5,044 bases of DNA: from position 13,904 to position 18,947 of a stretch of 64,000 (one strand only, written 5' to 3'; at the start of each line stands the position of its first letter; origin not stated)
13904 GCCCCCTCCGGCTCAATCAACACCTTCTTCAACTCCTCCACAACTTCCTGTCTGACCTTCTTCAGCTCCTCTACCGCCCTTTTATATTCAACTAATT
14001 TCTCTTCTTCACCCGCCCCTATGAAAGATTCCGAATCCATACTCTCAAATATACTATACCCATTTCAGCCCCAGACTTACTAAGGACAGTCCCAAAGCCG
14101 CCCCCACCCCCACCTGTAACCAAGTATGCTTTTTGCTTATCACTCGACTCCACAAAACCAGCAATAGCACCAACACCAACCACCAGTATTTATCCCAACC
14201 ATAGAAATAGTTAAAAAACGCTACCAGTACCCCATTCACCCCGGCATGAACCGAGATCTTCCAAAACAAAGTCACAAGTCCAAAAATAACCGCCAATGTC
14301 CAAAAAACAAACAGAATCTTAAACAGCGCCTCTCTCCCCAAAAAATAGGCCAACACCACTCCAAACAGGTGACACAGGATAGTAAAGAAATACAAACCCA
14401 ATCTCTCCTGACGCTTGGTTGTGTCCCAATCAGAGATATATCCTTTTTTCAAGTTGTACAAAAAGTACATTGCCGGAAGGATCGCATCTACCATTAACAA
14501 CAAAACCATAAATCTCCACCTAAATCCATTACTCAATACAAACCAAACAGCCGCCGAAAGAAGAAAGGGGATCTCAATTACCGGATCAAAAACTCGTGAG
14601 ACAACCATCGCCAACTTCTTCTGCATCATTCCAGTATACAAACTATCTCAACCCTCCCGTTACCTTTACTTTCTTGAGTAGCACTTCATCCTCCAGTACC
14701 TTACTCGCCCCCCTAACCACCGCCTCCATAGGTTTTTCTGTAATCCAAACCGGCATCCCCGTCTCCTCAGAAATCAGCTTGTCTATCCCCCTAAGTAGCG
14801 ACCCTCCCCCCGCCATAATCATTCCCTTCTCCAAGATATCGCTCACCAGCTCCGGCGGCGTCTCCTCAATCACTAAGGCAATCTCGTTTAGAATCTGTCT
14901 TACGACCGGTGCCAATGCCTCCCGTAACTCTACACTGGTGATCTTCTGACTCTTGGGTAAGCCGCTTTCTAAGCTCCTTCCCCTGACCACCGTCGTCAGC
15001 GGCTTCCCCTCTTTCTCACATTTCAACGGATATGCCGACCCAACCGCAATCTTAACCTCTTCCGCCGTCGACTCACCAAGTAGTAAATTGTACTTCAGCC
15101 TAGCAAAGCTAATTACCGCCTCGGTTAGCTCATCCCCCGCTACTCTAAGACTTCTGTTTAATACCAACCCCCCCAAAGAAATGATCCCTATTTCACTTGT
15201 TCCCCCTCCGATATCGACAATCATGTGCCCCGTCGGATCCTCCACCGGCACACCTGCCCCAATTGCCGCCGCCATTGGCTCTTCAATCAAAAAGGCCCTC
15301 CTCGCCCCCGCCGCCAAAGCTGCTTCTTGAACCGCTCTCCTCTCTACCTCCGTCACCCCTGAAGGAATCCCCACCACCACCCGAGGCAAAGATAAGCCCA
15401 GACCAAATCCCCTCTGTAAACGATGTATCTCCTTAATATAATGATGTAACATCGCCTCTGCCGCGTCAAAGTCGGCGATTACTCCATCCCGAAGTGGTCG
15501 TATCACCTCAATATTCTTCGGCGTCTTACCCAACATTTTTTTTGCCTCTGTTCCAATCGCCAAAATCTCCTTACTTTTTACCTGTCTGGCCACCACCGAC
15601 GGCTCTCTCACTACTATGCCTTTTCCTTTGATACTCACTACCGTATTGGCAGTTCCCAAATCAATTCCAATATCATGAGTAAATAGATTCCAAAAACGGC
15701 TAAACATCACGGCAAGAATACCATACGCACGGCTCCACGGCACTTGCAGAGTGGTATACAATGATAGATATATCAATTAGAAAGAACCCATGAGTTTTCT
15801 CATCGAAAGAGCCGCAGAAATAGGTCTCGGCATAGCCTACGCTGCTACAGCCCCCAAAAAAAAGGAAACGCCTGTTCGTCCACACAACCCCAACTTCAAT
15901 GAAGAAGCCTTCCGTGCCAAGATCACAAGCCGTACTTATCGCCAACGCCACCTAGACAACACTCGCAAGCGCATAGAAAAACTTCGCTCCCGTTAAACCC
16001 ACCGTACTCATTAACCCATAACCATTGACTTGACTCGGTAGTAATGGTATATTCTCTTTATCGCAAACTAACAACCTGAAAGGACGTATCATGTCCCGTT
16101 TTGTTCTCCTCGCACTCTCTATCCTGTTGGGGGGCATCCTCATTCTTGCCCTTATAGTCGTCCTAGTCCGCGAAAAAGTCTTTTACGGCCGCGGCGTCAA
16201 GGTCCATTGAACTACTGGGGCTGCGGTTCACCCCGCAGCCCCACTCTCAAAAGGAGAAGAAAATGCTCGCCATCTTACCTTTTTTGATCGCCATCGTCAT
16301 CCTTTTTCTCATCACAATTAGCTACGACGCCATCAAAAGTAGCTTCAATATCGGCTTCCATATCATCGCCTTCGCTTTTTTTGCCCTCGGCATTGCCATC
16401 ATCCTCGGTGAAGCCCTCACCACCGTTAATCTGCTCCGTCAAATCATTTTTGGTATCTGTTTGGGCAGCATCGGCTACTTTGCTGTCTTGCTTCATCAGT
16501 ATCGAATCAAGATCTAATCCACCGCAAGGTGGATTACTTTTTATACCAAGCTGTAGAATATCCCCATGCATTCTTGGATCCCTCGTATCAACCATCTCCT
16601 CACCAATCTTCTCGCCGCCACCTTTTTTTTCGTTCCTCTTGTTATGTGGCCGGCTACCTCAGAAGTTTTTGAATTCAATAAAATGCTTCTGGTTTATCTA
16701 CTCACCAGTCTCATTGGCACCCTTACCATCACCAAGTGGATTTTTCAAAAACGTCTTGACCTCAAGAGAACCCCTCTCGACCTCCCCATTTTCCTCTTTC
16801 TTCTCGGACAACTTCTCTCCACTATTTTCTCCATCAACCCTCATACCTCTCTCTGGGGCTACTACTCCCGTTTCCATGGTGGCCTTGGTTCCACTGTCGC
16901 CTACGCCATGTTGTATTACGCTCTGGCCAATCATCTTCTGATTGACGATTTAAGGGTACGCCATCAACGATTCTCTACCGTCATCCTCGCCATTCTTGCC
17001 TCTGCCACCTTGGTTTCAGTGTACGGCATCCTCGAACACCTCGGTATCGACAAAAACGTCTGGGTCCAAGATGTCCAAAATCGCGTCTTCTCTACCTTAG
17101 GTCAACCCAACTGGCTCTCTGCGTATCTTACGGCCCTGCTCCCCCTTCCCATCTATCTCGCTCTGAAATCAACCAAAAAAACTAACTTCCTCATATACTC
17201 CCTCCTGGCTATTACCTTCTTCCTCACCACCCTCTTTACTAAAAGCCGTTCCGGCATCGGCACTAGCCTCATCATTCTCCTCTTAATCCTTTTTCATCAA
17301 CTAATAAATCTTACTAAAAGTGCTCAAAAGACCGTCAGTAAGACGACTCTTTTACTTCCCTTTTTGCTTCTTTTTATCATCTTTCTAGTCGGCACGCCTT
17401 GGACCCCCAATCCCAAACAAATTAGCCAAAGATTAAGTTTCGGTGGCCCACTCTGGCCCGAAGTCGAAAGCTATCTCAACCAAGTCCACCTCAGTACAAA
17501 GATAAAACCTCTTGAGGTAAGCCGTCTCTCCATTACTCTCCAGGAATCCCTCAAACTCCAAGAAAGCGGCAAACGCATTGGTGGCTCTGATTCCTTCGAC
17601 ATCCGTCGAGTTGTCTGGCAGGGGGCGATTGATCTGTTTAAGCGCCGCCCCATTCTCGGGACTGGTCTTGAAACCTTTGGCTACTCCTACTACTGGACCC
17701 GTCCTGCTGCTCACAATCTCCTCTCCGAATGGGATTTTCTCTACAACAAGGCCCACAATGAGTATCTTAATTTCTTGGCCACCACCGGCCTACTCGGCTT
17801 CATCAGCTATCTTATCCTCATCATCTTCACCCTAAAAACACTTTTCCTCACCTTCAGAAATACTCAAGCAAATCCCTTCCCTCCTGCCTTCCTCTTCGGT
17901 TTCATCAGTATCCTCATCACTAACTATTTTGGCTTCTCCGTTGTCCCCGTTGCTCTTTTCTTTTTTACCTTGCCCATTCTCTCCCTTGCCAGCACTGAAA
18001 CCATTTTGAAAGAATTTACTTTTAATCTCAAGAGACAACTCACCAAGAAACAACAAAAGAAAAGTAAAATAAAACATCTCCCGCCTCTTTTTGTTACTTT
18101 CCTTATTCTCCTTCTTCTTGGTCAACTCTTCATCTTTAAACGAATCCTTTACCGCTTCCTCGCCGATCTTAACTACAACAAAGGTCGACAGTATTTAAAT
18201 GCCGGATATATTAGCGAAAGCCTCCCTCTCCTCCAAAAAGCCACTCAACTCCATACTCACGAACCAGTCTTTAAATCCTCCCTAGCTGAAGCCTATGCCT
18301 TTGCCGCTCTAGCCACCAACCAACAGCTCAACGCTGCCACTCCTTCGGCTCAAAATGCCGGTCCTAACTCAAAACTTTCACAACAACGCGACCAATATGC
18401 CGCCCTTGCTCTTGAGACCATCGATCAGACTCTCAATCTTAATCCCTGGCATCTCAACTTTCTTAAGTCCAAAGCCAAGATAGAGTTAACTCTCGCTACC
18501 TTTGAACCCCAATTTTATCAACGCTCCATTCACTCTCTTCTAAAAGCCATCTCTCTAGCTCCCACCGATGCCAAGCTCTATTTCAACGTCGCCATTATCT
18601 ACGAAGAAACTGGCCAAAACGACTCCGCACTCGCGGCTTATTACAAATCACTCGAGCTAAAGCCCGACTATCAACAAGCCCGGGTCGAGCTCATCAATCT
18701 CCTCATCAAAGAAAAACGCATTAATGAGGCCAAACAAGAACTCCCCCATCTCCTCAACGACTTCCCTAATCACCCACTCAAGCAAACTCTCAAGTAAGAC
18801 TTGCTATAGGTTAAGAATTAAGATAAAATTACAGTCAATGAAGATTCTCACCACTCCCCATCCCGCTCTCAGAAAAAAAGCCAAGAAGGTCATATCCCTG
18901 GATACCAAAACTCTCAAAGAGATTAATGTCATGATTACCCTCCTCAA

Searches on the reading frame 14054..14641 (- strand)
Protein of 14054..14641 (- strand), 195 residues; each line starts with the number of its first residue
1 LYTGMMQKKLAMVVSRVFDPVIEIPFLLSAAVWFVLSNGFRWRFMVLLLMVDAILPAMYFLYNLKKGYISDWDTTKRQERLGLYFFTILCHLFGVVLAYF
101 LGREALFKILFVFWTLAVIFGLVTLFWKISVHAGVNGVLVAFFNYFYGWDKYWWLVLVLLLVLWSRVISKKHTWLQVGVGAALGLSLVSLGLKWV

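Call 46: search_protein_families(library=pfam, proteins=[window:14054-14641:-], max_evalue=0.01)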
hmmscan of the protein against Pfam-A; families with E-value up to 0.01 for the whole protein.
window:14054-14641:- (195 aa): 1 family
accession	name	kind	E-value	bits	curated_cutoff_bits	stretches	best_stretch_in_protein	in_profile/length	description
PF01569.27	PAP2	-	0.00035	20.8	27.2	1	130-194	53-124/130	PAP2 superfamily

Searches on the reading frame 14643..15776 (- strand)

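Call 46: search_protein_families(library=pfam, proteins=[window:14643-15776:-], max_evalue=0.01)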
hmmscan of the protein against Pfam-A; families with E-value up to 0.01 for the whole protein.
window:14643-15776:- (377 aa): 5 families
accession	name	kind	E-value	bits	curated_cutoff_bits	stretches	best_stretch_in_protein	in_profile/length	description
PF06723.19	MreB_Mbl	-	7e-130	433.1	27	1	34-365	2-323/327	MreB/Mbl protein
PF14450.12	FtsA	-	6.9e-13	49.5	31.8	1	186-348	2-112/127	Cell division protein FtsA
PF00012.26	HSP70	-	3.2e-12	45.9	20.6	1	127-358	130-369/599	Hsp70 protein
PF00022.25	Actin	-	5.5e-07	28.9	27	1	59-223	31-185/410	Actin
PF11104.14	PilM_2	-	0.00034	20.1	27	0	318-348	277-307/340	Type IV pilus assembly protein PilM;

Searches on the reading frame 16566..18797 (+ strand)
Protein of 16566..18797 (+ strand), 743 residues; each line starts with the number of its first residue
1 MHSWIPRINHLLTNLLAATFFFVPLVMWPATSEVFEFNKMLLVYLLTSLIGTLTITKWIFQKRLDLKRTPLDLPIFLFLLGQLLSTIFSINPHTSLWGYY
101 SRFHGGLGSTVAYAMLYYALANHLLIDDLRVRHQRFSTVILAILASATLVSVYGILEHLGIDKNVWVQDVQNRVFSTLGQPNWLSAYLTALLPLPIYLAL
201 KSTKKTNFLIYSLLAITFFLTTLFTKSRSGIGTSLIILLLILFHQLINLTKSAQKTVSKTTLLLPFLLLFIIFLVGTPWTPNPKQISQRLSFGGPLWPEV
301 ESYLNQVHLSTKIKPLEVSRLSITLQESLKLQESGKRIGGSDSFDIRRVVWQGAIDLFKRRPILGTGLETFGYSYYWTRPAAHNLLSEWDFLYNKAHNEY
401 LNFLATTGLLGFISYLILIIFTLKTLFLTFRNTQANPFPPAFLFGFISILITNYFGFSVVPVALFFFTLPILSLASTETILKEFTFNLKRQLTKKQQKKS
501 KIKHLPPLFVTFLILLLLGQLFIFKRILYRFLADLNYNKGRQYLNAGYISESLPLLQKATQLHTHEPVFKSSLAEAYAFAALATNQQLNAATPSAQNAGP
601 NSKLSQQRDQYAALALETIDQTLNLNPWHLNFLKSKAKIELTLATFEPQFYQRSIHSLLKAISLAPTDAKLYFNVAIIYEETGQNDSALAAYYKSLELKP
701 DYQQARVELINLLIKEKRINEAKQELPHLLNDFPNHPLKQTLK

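Call 49: search_protein_families(library=pfam, proteins=[window:16566-18797:+], max_evalue=0.01)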
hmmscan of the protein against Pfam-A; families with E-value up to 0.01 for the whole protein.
window:16566-18797:+ (743 aa): 15 families
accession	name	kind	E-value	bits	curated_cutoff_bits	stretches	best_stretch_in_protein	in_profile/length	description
PF04932.20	Wzy_C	-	1.3e-17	64.4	31.7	1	214-416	2-149/149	O-Antigen ligase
PF14559.12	TPR_19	-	5.7e-09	36.6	25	1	682-741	4-63/68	Tetratricopeptide repeat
PF07719.23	TPR_2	-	1.3e-07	31.6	27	1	669-702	1-34/34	Tetratricopeptide repeat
PF13181.12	TPR_8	-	1.1e-06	28.8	25.7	1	669-702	1-34/34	Tetratricopeptide repeat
PF00515.34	TPR_1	-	7.7e-06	25.9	27.8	1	669-702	1-34/34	Tetratricopeptide repeat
PF13431.12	TPR_17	-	1.7e-05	25.2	24.4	1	658-689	2-33/34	Tetratricopeptide repeat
PF13414.12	TPR_11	-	4.7e-05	23.4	26.8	0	651-683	10-42/42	TPR repeat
PF13429.12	TPR_15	-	0.00014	21.8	26.2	1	663-730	140-207/280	Tetratricopeptide repeat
PF13428.12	TPR_14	-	0.00043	21.1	23.5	0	671-711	3-43/44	Tetratricopeptide repeat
PF13425.11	O-antigen_lig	-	0.0019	17.6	31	1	179-286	167-277/462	O-antigen ligase like membrane protein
PF24575.1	TPR_Slam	-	0.0021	18.9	35.2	1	673-725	51-103/104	Surface lipoprotein assembly modifier, N-terminal TPR repeats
PF13432.12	TPR_16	-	0.0033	18.3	32.7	0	651-701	13-63/65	Tetratricopeptide repeat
PF13371.12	TPR_9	-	0.0037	17.7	35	0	661-706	21-66/73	Tetratricopeptide repeat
PF22860.2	DUF7017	-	0.0063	16.9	27.5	0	675-729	41-97/141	Domain of unknown function (DUF7017)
PF13424.12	TPR_12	-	0.0092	16.6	30.1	0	668-699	44-75/77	Tetratricopeptide repeat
